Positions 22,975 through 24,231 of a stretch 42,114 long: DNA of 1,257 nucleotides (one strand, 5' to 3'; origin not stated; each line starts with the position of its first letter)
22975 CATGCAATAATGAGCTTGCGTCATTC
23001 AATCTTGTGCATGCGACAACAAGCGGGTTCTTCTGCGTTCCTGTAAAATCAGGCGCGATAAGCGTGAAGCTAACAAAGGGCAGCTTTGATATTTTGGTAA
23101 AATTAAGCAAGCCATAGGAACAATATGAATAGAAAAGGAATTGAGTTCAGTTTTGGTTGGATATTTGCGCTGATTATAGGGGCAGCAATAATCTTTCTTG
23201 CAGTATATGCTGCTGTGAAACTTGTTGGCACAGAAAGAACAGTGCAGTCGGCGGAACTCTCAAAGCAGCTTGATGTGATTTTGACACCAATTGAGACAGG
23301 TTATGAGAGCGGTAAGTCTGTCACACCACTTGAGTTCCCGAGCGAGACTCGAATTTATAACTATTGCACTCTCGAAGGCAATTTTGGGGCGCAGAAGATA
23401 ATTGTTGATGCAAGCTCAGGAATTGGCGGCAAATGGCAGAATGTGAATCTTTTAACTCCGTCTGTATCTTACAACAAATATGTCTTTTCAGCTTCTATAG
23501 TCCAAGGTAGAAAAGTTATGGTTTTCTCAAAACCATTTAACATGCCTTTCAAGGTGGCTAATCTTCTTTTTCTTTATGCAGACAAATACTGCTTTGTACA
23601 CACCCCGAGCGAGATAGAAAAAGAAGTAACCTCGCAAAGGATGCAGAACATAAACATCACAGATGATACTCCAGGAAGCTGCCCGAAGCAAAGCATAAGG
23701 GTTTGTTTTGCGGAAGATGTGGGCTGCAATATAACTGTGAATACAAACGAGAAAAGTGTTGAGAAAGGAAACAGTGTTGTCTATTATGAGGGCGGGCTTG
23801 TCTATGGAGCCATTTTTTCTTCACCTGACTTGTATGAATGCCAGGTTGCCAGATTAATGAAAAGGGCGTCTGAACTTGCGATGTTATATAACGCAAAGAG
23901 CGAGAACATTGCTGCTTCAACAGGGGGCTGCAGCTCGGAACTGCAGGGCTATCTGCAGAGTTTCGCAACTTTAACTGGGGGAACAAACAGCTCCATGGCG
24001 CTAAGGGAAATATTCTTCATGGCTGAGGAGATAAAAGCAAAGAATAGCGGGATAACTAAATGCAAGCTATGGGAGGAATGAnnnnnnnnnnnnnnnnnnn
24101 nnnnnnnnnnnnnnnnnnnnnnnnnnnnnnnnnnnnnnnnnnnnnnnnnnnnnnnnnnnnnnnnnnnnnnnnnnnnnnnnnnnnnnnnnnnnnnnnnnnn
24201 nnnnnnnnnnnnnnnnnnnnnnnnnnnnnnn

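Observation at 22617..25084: Orphan four-gene operon of class III signal peptide (type IV pilin-like) proteins, reminiscent of a minor-pilin tetrad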

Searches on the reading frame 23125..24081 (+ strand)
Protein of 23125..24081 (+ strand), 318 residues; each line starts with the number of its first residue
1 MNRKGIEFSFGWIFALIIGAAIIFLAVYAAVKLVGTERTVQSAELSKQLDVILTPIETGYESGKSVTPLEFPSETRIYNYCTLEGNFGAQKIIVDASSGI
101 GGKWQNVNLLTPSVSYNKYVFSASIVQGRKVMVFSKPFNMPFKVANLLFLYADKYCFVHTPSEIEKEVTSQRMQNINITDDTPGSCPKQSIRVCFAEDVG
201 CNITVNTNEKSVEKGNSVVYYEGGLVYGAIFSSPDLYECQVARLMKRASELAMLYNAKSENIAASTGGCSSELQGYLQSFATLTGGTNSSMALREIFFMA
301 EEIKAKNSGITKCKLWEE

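Call 5: search_protein_families(library=pfam, proteins=[window:23125-24081:+], max_evalue=1)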
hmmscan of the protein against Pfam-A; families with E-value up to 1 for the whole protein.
window:23125-24081:+ (318 aa): 3 families
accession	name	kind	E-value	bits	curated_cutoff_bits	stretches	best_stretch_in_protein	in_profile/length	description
PF19335.5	HMBD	-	0.034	14.5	23.6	1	173-188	6-20/28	Heavy metal binding domain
PF06103.16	DUF948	-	0.041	14.5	37.2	1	15-44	3-32/89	Bacterial protein of unknown function (DUF948)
PF08611.15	DUF1774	-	0.13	13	23.5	1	8-39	48-79/95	Fungal protein of unknown function (DUF1774)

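Call 6: search_protein_families(library=ncbifam, proteins=[window:23125-24081:+], max_evalue=1)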
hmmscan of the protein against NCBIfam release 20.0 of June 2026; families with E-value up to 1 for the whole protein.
window:23125-24081:+ (318 aa): 0 families

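Call 8: find_homologous_proteins(query=window:23125-24081:+, max_evalue=0.001)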
Query window:23125-24081:+ (318 aa): 119 proteins with E <= 0.001 among 1699 candidates.
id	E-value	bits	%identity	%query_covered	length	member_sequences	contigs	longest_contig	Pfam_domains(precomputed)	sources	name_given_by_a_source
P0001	2.4e-208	709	100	100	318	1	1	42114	-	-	-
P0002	5.7e-178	609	86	100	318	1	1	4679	-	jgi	jgi:hypothetical protein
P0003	4.4e-175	599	87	100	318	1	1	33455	-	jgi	jgi:hypothetical protein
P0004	2.4e-164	564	82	100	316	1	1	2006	-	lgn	-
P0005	3.8e-131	455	63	100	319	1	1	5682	-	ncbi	-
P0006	2.2e-120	420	59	100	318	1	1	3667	-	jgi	jgi:hypothetical protein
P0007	2.0e-118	413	59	99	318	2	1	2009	-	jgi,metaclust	metaclust:\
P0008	3.1e-118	413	58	100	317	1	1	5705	-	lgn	-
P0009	4.5e-118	412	58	100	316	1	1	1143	-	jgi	jgi:hypothetical protein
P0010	1.9e-117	410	59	100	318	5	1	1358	-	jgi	-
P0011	2.4e-117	410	57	100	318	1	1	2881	-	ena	-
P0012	8.5e-117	408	59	100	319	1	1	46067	-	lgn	-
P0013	7.9e-116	405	58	100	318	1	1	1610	-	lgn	-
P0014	5.7e-115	402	58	100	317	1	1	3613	-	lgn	-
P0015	2.5e-114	400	57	100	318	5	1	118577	-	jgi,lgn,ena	-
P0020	1.5e-111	391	57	100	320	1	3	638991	-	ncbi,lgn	-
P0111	2.0e-50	190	37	99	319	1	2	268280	-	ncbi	-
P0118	8.4e-41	158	34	97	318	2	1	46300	-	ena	-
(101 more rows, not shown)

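Call 9: find_encoding_contigs(protein=window:23125-24081:+, flank=10000, max_places=6)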
Protein window:23125-24081:+ (318 aa): no gene with exactly this product is on record in the collection.

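Call 10: find_encoding_contigs(protein=P0020, flank=10000, max_places=2)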
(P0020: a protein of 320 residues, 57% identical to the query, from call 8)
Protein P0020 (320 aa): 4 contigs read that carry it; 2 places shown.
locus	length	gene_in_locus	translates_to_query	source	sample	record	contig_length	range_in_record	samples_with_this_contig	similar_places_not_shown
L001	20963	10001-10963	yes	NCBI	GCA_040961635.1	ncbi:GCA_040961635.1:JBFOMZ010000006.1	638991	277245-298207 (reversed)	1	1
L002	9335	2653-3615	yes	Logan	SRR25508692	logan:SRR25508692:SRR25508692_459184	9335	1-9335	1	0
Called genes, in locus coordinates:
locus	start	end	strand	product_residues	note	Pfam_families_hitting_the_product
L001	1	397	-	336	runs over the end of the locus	PF00953:Glycos_transf_4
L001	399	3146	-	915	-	PF02516:STT3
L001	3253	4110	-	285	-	PF01944:SpoIIM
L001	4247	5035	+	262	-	PF01008:IF-2B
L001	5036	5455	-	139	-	-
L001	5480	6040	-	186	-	PF08241:Methyltransf_11 (faint)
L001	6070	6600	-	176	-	PF05175:MTS, PF06325:PrmA (weak), PF03602:Cons_hypoth95 (faint), PF07669:Eco57I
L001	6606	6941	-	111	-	-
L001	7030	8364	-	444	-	PF00753:Lactamase_B, PF12706:Lactamase_B_2 (faint), PF22505:RNase_J_b_CASP, PF07521:RMMBL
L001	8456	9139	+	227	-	-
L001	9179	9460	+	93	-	-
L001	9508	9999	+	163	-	-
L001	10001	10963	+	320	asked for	-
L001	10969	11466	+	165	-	-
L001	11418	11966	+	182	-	-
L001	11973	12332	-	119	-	PF25212:HVO_A0114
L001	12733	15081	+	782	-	PF05124:S_layer_C (faint)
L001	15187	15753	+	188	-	-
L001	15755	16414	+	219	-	-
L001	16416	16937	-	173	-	-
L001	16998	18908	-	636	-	PF07705:CARDB (faint), PF23619:Ig_VWA7 (faint), PF01835:MG2 (faint), PF10633:NPCBM_assoc (faint)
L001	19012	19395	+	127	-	-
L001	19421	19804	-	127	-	PF04472:SepF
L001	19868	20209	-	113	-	PF01920:Prefoldin_2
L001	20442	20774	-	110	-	PF01780:Ribosomal_L37ae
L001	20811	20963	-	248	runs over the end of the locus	PF03946:Ribosomal_L11_N, PF00298:Ribosomal_L11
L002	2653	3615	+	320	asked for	-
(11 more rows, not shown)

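Call 11: find_encoding_contigs(protein=P0111, flank=10000, max_places=2)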
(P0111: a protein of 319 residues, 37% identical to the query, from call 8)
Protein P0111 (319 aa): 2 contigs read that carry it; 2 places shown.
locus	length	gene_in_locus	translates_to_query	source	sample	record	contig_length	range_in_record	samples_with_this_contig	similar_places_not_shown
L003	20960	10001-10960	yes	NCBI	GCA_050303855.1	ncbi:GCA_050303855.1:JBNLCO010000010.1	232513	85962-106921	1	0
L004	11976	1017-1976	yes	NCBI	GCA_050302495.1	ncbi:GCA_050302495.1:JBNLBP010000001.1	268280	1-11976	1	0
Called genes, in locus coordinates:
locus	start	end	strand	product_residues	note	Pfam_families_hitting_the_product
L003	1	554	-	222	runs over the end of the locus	PF20582:UPF0758_N, PF04002:RadC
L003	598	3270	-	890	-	PF04851:ResIII, PF00270:DEAD, PF00271:Helicase_C, PF19306:WHD_Lhr, PF08494:DEAD_assoc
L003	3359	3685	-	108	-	-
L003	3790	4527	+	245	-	PF00705:PCNA_N, PF02747:PCNA_C (faint)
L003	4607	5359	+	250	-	-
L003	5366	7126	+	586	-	-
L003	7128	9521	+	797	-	-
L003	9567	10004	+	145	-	-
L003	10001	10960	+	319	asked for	-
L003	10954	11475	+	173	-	-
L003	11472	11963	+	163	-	-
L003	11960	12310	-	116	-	PF01047:MarR (weak), PF25212:HVO_A0114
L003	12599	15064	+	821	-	-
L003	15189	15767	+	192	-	-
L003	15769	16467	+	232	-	-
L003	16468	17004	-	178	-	-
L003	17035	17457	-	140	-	-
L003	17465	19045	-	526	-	PF07705:CARDB (faint)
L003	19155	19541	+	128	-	-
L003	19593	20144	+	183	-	-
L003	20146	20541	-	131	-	PF04472:SepF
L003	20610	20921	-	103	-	PF01920:Prefoldin_2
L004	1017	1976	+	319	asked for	-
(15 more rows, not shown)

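Call 12: find_encoding_contigs(protein=P0118, flank=10000, max_places=2)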
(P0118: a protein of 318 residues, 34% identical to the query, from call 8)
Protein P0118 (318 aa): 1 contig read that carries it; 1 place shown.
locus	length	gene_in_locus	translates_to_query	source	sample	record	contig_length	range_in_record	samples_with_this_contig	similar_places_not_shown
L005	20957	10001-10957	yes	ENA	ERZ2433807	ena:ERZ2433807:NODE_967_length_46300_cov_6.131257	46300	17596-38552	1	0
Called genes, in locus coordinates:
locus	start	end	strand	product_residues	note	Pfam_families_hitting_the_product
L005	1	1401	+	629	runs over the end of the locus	-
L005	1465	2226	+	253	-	-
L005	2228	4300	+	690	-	-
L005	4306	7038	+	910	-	PF19077:Big_13 (faint)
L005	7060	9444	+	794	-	PF19077:Big_13 (faint)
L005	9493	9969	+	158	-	-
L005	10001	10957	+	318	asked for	-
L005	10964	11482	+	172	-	-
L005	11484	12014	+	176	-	-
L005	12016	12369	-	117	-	PF25212:HVO_A0114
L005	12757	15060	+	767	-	PF05124:S_layer_C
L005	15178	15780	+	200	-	-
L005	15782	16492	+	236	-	-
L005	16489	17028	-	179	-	-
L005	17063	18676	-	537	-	-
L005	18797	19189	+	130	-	-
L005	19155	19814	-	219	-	PF01866:Diphthamide_syn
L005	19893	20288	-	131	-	PF04472:SepF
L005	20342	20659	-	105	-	PF01920:Prefoldin_2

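Call 15: find_related_loci(query=A1, collection=genome_contigs, flank=10000)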
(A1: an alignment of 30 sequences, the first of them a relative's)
Query A1 (318 aa) in genome_contigs; peptide patterns used: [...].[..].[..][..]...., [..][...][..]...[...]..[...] (x = any residue, [..] = any of these).
383 stretches matched a pattern; 347 encode a relative of the query (tblastn E <= 1e-3); the best 80 are kept; 80 distinct loci.
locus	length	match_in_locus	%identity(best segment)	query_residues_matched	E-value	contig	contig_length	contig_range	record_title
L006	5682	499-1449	63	1-317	6e-138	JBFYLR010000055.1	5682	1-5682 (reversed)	MAG: Nanoarchaeota archaeon isolate PPR_0041 k121_2603749, whole genome shotgun sequence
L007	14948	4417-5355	56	1-316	4e-111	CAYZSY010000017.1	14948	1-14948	MAG TPA_asm: Candidatus Woesearchaeota archaeon isolate SRP050083_co3_204 genome assembly, contig: NODE_3146_length_1494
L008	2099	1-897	56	19-318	6e-106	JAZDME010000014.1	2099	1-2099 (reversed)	MAG: archaeon isolate MEGAHIT-group-0.636 k141_1299446, whole genome shotgun sequence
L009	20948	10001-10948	50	2-316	2e-96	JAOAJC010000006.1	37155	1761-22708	MAG: Candidatus Pacearchaeota archaeon isolate SKW152 NODE_6_length_37155_cov_4.366579, whole genome shotgun sequence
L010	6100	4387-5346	48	3-318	3e-95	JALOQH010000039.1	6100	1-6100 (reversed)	MAG: archaeon isolate Prado150 scaffold_35611, whole genome shotgun sequence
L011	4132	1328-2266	48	1-316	5e-94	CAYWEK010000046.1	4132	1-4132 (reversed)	MAG TPA_asm: Candidatus Woesearchaeota archaeon isolate binchicken_co54_402 genome assembly, contig: NODE_42659_length_4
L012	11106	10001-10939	48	1-316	7e-92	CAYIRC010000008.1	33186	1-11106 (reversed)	MAG TPA_asm: Candidatus Woesearchaeota archaeon isolate ERP119705_co3_277 genome assembly, contig: NODE_1406_length_3318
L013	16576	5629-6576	47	2-316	5e-92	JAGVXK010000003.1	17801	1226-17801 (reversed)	Candidatus Pacearchaeota archaeon isolate RIFCSPHIGHO2_01_FULL_35_25 rifcsphigho2_01_scaffold_6843, whole genome shotgun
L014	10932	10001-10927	47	2-311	2e-90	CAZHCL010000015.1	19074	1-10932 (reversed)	MAG TPA_asm: Candidatus Woesearchaeota archaeon isolate binchicken_co241_47 genome assembly, contig: NODE_2755_length_19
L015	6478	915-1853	45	1-316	6e-90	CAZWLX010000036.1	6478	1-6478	MAG TPA_asm: Candidatus Woesearchaeota archaeon isolate binchicken_co38_343 genome assembly, contig: NODE_25246_length_6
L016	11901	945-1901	47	2-316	3e-88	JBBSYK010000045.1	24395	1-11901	MAG: Nanoarchaeota archaeon isolate H32-bin099_1 H32_bin099_1_000000000045, whole genome shotgun sequence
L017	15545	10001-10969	46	2-316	3e-87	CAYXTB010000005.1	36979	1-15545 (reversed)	MAG TPA_asm: Candidatus Woesearchaeota archaeon isolate SRP178908_co1_313 genome assembly, contig: NODE_613_length_36979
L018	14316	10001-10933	46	1-316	6e-87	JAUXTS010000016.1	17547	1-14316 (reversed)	MAG: archaeon isolate C13_metabat.bin.16 C13_k141_363419, whole genome shotgun sequence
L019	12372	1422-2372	45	2-316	3e-86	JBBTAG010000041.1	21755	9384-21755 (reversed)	MAG: Nanoarchaeota archaeon isolate H41-bin129_1 H41_bin129_1_000000000041, whole genome shotgun sequence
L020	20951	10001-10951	46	1-316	2e-85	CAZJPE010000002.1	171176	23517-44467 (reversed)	MAG TPA_asm: Candidatus Woesearchaeota archaeon isolate SRP178908_co2_70 genome assembly, contig: NODE_5_length_171176_c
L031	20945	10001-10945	43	1-316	1e-79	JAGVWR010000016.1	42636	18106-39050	Candidatus Pacearchaeota archaeon isolate RIFCSPLOWO2_01_FULL_32_14 rifcsplowo2_01_scaffold_984, whole genome shotgun se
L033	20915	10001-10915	43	1-316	3e-77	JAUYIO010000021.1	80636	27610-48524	MAG: Nanoarchaeota archaeon isolate C24_maxbin.320 C24_k141_166453, whole genome shotgun sequence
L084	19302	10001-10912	39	3-316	2e-68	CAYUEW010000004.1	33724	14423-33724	MAG TPA_asm: Candidatus Woesearchaeota archaeon isolate SRP104257_co1_113 genome assembly, contig: NODE_519_length_33724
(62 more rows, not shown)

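Call 32: search_protein_families(library=pfam, proteins=[L031:7489-9318:-, L033:352-1272:-, L084:1734-3017:-, L003:4607-5359:+, L003:5366-7126:+, L003:7128-9521:+, L005:1465-2226:+, L005:2228-4300:+, L005:4306-7038:+, L005:7060-9444:+], max_evalue=0.01)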
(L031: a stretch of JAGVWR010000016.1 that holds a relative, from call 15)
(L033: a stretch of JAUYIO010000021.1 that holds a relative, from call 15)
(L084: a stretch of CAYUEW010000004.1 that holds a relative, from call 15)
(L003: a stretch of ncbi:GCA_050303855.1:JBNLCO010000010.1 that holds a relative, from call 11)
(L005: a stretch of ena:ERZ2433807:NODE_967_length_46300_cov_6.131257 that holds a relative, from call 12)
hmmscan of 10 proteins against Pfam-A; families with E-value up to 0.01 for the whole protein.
L031:7489-9318:- (609 aa): 6 families
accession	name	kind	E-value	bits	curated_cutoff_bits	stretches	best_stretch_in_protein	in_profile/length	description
PF00437.27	T2SSE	-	2.7e-109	365.7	24.9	1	193-581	9-368/370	Type II/IV secretion system protein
PF25199.1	nSTAND_NTPase5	-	0.00019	21.7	34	1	332-375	38-82/145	Novel STAND NTPase 5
PF13401.12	AAA_22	-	0.0004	21.1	27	1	336-375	6-45/130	AAA domain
PF13191.12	AAA_16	-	0.0036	18.2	32.6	1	333-363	23-52/167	AAA ATPase domain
PF01637.24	ATPase_2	-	0.0072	16.6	33.2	0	321-388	5-73/225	ATPase domain predominantly from Archaea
PF13555.12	AAA_29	-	0.0079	16.4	27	0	336-354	23-41/61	P-loop containing region of AAA domain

L033:352-1272:- (306 aa): 0 families

L084:1734-3017:- (427 aa): 2 families
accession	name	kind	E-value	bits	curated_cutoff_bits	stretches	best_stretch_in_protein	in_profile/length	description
PF01896.25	DNA_primase_S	-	3.5e-08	34.4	26.8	1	109-232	23-160/163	DNA primase small subunit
PF04104.19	DNA_primase_lrg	-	0.0018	18.1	22.4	1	280-345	85-153/266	Eukaryotic and archaeal DNA primase, large subunit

L003:4607-5359:+ (250 aa): 0 families

L003:5366-7126:+ (586 aa): 0 families

L003:7128-9521:+ (797 aa): 3 families
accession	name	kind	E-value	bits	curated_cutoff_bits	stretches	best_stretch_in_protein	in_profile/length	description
PF19077.6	Big_13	-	0.00031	21.6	27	0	665-699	67-102/102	Bacterial Ig-like domain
PF07495.19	Y_Y_Y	-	0.00065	20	26.6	0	450-469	37-56/65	Y_Y_Y domain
PF15418.12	DUF4625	-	0.00089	20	27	0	423-467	88-122/131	Domain of unknown function (DUF4625)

L005:1465-2226:+ (253 aa): 0 families

L005:2228-4300:+ (690 aa): 0 families

L005:4306-7038:+ (910 aa): 1 family
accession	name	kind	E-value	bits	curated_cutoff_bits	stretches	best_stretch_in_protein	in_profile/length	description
PF19077.6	Big_13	-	1.9e-05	25.5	27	1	718-814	21-100/102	Bacterial Ig-like domain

L005:7060-9444:+ (794 aa): 1 family
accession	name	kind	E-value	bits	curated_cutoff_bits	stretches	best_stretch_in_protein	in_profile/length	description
PF19077.6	Big_13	-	1.4e-05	26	27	1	602-698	21-100/102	Bacterial Ig-like domain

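Call 34: predict_structure(alignment_id=A2)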
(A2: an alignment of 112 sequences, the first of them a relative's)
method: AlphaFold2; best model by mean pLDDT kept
length: 318 residues; sequences in the alignment: 112
mean_pLDDT: 94.2   pTM: 0.89
mean pLDDT of the five models: 94.2, 94.1, 92.8, 92.8, 92.7
residues with pLDDT >= 90: 277; 70-90: 33; 50-70: 8; < 50: 0
segments of 3 or more residues with pLDDT < 50: none
pLDDT, mean of each block of 10 residues (from residue 1): 69 94 95 89 95 88 83 97 95 93 89 97 98 96 97 98 96 96 93 95 98 98 98 98 98 98 94 97 97 98 97 91
secondary structure, 60 per line:
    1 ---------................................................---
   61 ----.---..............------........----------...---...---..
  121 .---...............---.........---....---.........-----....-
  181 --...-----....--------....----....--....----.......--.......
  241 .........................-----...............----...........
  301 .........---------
elements in order: H10-57 E69-82 E89-96 E113-115 E119-121 E125-139 E143-151 E155-158 H162-170 E176-179 E191-194 E203-206 E211-214 E217-220 H225-231 H234-265 H271-285 H290-309

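Call 36: search_protein_families(library=pfam, proteins=[L031:6346-7212:+, L031:5774-6301:+, L031:7209-7487:+, L031:945-1706:-, L031:2586-3242:-, L031:3277-3813:-, L031:3810-4292:-, L031:2142-2546:-], max_evalue=0.01)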
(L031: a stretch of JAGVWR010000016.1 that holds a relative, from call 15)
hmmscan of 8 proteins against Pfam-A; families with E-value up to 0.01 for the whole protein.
L031:6346-7212:+ (288 aa): 3 families
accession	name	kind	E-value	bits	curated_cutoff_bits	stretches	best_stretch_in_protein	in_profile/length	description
PF13365.12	Trypsin_2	-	1.5e-36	126.8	27.6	1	122-253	1-144/144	Trypsin-like peptidase domain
PF00089.32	Trypsin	-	1e-17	65.1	20.6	1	112-275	15-217/220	Trypsin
PF10459.15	Peptidase_S46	-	0.0059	15.8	22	0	232-254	628-650/698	Peptidase S46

L031:5774-6301:+ (175 aa): 0 families

L031:7209-7487:+ (92 aa): 1 family
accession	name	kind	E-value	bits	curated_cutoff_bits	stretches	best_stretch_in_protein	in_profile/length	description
PF01900.24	RNase_P_Rpp14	-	0.00043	20.8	23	1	21-92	24-101/104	Rpp14/Pop5 family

L031:945-1706:- (253 aa): 0 families

L031:2586-3242:- (218 aa): 3 families
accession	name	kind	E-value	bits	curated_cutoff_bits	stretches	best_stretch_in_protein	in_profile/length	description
PF24694.1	LNS2_PITM1-3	-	9.3e-06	26.1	27.7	1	106-157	41-90/124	PITM 1-3, LNS2 domain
PF03767.20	Acid_phosphat_B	-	0.0003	20.8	27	1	59-170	91-208/230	HAD superfamily, subfamily IIIB (Acid phosphatase)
PF06941.18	NT5C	-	0.00044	20.6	24.8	1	16-145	4-124/180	5' nucleotidase, deoxy (Pyrimidine), cytosolic type C protein (NT5C)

L031:3277-3813:- (178 aa): 14 families
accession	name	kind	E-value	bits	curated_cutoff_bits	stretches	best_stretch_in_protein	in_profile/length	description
PF05175.20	MTS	-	3.2e-12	46.8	23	1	12-164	22-163/170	Methyltransferase small domain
PF06325.19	PrmA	-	6.3e-11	42.8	22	1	23-89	162-233/296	Ribosomal protein L11 methyltransferase (PrmA)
PF07669.17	Eco57I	-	2.9e-10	41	25.3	1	50-141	41-137/171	Eco57I restriction-modification methylase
PF03602.21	Cons_hypoth95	-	1.7e-07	31.5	24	1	17-95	36-126/182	Conserved hypothetical protein 95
PF10354.15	BMT5-like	-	1.3e-06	29.3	24.7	1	65-156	68-148/168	rRNA (uridine-N3-)-methyltransferase BTM5-like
PF13489.12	Methyltransf_23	-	3e-06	27.5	27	1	13-88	13-87/164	Methyltransferase domain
PF13649.12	Methyltransf_25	-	9.4e-06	26.7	27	1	27-88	2-70/97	Methyltransferase domain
PF13847.12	Methyltransf_31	-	1.8e-05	24.9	27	1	23-139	4-112/145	Methyltransferase domain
PF08241.18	Methyltransf_11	-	0.00017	22.6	21.2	1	27-87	1-65/95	Methyltransferase domain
PF08242.18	Methyltransf_12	-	0.00052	21.1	30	1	27-87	1-70/98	Methyltransferase domain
PF12847.13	Methyltransf_18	-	0.0019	18.7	27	0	15-64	7-57/151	Methyltransferase domain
PF06962.18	rRNA_methylase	-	0.0023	18.3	22.7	1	48-138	1-90/137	Putative rRNA methylase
PF01170.24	UPF0020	-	0.0037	17.4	22.3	0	52-139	83-167/197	RMKL-like, methyltransferase domain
PF02384.22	N6_Mtase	-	0.0047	16.7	20.4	1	58-139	99-184/311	N-6 DNA Methylase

L031:3810-4292:- (160 aa): 0 families

L031:2142-2546:- (134 aa): 1 family
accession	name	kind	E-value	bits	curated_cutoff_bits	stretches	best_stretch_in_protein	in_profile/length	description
PF02996.22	Prefoldin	-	8.5e-12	45.5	23.2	1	14-128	1-117/120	Prefoldin subunit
